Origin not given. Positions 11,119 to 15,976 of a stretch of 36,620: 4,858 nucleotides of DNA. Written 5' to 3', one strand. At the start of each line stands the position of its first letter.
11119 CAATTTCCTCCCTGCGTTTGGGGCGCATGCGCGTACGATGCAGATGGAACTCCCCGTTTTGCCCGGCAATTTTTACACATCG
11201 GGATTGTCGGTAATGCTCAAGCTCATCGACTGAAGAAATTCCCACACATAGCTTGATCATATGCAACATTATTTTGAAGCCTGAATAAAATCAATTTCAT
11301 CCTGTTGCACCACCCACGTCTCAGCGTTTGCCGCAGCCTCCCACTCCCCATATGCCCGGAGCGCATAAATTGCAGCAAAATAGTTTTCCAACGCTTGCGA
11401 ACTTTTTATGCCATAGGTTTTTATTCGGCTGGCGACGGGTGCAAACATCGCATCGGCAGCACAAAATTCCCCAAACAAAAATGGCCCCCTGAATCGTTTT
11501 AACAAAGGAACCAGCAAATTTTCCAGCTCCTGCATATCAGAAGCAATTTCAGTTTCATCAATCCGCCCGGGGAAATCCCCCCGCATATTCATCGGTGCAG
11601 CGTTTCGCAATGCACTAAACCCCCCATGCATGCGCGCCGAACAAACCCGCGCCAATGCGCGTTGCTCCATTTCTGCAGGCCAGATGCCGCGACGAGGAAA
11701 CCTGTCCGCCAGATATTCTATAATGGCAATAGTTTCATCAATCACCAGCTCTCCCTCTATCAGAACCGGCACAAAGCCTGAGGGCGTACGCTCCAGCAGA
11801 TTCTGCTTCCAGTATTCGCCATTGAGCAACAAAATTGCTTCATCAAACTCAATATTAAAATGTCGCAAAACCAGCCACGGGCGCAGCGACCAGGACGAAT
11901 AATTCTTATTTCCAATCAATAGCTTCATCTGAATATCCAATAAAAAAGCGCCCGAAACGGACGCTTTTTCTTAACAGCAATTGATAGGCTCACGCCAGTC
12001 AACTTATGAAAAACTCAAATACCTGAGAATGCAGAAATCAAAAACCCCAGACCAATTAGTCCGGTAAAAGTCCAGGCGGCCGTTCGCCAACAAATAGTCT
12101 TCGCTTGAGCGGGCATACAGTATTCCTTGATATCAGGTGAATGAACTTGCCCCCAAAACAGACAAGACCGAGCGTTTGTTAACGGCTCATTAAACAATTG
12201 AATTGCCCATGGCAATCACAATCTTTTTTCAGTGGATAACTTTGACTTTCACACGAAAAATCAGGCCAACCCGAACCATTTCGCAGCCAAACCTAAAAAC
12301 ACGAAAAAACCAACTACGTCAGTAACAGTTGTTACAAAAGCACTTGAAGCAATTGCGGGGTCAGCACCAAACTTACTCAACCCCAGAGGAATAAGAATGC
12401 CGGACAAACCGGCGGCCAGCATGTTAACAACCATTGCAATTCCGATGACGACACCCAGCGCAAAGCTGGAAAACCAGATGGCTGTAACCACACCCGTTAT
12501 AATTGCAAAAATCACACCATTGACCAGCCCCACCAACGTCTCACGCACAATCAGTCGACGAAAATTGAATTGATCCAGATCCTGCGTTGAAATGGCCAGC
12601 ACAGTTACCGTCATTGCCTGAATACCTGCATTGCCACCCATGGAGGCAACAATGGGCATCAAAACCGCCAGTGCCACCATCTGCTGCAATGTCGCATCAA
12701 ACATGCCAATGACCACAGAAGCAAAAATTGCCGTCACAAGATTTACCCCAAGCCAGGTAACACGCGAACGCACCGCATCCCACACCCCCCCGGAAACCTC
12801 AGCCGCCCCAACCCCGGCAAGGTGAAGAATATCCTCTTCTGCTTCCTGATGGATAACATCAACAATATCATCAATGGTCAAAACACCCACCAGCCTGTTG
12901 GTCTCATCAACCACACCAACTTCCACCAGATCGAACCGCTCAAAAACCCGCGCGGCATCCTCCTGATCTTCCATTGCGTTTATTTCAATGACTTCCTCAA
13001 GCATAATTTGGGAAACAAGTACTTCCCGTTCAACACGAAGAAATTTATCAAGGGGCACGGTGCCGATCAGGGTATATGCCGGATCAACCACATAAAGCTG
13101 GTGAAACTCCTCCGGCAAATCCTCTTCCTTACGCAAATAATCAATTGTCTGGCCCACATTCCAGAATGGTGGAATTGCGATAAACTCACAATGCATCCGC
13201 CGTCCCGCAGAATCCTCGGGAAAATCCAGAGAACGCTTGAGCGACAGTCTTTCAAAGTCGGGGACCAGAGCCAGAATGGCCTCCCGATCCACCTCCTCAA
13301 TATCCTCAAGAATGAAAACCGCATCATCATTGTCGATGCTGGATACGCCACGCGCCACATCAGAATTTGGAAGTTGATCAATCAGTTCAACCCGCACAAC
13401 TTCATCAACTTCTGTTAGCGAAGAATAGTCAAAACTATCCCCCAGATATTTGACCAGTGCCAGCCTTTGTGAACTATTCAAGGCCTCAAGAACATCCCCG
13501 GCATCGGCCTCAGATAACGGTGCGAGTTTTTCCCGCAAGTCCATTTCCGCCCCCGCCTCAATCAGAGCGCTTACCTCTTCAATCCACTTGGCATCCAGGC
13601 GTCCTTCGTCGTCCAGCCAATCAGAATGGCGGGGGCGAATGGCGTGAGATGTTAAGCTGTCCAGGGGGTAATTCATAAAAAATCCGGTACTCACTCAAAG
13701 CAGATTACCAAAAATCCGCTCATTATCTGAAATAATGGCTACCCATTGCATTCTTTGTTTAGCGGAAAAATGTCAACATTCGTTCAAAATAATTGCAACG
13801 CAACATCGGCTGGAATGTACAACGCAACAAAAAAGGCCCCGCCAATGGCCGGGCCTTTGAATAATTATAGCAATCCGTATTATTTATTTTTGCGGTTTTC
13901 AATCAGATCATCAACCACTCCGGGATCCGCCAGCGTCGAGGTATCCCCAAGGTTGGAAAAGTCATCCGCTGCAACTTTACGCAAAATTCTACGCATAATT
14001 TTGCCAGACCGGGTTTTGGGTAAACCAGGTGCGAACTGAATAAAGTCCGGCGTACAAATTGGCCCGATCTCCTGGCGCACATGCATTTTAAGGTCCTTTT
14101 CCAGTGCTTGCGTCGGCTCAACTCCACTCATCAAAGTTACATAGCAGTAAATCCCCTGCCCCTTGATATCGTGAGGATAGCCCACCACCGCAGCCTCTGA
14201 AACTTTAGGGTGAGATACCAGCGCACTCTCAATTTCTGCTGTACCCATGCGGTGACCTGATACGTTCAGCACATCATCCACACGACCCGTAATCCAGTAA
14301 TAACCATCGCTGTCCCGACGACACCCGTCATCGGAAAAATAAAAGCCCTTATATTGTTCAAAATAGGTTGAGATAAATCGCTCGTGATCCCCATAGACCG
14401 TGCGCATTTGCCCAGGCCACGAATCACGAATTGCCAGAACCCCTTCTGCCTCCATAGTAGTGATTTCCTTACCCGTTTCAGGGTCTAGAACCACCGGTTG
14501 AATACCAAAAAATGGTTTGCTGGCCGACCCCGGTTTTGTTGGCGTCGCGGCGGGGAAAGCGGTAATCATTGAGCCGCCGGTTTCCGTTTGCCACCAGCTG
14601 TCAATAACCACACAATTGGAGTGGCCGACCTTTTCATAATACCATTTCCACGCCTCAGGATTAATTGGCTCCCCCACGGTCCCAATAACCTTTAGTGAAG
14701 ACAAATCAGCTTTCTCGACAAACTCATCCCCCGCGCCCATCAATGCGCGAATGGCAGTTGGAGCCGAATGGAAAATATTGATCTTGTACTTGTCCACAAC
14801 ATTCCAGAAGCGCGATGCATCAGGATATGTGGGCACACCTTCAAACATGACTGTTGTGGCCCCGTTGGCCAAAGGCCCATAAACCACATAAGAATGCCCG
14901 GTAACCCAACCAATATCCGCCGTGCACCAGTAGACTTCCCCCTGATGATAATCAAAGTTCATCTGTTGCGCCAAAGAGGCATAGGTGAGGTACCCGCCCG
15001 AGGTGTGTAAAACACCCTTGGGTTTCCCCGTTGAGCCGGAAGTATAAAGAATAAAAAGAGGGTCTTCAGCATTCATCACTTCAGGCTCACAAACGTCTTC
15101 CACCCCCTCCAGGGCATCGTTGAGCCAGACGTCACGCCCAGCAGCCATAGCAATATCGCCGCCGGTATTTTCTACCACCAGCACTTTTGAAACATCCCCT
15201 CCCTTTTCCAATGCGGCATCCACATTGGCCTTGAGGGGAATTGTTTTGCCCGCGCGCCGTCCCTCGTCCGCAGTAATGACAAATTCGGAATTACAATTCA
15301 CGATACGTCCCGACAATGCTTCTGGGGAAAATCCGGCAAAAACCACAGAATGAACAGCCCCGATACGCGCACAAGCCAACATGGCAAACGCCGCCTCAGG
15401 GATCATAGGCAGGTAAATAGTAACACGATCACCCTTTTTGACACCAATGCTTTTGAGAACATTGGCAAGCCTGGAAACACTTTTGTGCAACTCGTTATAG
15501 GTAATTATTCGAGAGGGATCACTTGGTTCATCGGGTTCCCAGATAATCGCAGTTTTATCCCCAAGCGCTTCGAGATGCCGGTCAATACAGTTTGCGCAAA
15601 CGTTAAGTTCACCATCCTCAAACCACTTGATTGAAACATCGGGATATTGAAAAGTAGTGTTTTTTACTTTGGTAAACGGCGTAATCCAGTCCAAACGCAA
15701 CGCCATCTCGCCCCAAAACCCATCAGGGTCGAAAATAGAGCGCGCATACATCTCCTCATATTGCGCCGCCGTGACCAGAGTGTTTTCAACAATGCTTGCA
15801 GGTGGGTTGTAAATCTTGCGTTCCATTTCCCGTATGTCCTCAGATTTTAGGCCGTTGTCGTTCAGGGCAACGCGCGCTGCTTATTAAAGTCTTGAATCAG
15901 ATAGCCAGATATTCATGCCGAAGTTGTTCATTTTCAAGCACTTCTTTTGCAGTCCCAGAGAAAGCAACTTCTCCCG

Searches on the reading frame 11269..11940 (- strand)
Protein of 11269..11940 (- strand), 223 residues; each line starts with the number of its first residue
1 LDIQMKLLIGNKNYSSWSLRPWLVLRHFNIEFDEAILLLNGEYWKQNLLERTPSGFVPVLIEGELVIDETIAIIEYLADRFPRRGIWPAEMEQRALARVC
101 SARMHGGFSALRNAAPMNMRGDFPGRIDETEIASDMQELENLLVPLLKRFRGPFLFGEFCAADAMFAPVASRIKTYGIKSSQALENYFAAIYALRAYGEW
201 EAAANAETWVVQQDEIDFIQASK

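Call 33: search_protein_families(library=pfam, proteins=[window:11269-11940:-], max_evalue=0.00001)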
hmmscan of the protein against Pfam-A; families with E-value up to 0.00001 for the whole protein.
window:11269-11940:- (223 aa): 3 families
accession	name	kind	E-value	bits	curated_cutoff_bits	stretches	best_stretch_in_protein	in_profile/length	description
PF13409.12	GST_N_2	-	6.5e-12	46.3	25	1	14-79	1-69/70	Glutathione S-transferase, N-terminal domain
PF13417.12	GST_N_3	-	3.4e-08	34.2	22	1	14-83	6-73/75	Glutathione S-transferase, N-terminal domain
PF02798.26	GST_N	-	2.8e-06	28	20.9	1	15-78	11-75/76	Glutathione S-transferase, N-terminal domain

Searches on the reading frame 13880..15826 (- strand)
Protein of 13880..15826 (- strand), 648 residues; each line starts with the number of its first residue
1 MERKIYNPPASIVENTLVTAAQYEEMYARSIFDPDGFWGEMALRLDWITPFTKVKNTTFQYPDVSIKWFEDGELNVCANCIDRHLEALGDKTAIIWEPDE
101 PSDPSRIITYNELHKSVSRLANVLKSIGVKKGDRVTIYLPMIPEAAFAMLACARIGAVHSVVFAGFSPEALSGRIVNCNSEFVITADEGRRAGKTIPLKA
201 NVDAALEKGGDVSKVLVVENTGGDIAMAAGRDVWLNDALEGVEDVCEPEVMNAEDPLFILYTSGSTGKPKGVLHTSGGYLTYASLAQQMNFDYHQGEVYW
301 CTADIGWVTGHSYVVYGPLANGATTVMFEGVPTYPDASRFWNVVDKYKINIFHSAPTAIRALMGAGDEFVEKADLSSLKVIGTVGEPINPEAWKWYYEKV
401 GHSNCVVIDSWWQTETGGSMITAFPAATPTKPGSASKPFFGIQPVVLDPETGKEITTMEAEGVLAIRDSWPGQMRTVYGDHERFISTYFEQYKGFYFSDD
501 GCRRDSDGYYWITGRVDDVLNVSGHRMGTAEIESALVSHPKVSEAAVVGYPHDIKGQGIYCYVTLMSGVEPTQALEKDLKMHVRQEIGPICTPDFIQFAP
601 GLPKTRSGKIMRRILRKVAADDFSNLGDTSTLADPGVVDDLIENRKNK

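Call 33: search_protein_families(library=pfam, proteins=[window:13880-15826:-], max_evalue=0.00001)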
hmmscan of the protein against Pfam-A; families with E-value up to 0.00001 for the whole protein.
window:13880-15826:- (648 aa): 3 families
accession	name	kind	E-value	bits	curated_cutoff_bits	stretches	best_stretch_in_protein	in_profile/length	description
PF00501.34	AMP-binding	-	1.1e-86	291.6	29.9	1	83-469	3-377/384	AMP-binding enzyme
PF13193.12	AMP-binding_C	-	3.4e-27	95.6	24.5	1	531-609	1-76/76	AMP-binding enzyme C-terminal domain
PF16177.11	ACAS_N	-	6.5e-22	77.5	27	1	23-80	1-55/55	Acetyl-coenzyme A synthetase N-terminus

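Call 119: search_protein_families(library=ncbifam, proteins=[window:13880-15826:-], max_evalue=1e-10)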
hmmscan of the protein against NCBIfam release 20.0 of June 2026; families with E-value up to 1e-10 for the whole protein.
window:13880-15826:- (648 aa): 87 families (the best 25 are shown)
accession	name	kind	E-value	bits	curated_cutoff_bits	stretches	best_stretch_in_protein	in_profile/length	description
NF001208.0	PRK00174.1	subfamily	0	1030.8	657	1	2-647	8-647/649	acetate--CoA ligase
TIGR02188.1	Ac_CoA_lig_AcsA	equivalog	5.6e-300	996.1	724.95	1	19-643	3-628/629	acetate--CoA ligase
NF007815.0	PRK10524.1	equivalog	1.8e-181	604.9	955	1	21-641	2-623/629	propionate--CoA ligase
TIGR02316.1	propion_prpE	equivalog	3e-167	558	827.4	1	22-641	2-622/628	propionate--CoA ligase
NF003313.0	PRK04319.1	equivalog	9e-149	496.3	729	1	57-633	26-573/574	acetate--CoA ligase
NF002937.0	PRK03584.1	subfamily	1.9e-101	340.3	639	1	14-644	29-651/657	acetoacetate--CoA ligase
TIGR01217.1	ac_ac_CoA_syn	equivalog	3e-78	263.6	520.9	1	16-620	30-625/652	acetoacetate--CoA ligase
NF047394.1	AcylCoAsynMbcS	equivalog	2.2e-74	250.9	850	1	80-619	17-520/525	acyl-CoA synthetase MbcS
NF004837.0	PRK06187.1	subfamily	2.3e-65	220.8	476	1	78-621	11-524/531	long-chain-fatty-acid--CoA ligase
TIGR02262.1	benz_CoA_lig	subfamily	2.4e-57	194.8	375.25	1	74-617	3-507/508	benzoate-CoA ligase family protein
NF005714.0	PRK07529.1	subfamily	9.5e-54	182.8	632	1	79-623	34-580/640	acyl-CoA synthetase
NF053567.1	HBDA_AROS1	equivalog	2.2e-52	178.2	1000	1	72-618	10-518/523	3-hydroxybenzoate--CoA ligase HbdA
NF006182.0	PRK08316.1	subfamily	4.4e-51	173.9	663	1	75-621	11-519/523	fatty acyl-CoA synthetase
NF006181.0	PRK08314.1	subfamily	2.3e-50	171.4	705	1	106-618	48-553/563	long-chain-fatty-acid--CoA ligase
TIGR01733.1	AA-adenyl-dom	subfamily_domain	1e-44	153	317.4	1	109-547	1-409/409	amino acid adenylation domain-containing protein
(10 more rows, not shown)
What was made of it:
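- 13880..21048 (-): Divergent operon and probable regulatory target: a LIV-type ABC transporter followed by acetate--CoA ligase (13880-15826). The transporter comprises a binding protein (19705-21048), two permeases and two ATPases. NCBIfam TIGR02188 AcsA scores 996 bits against a cut-off of 725 (call 119).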
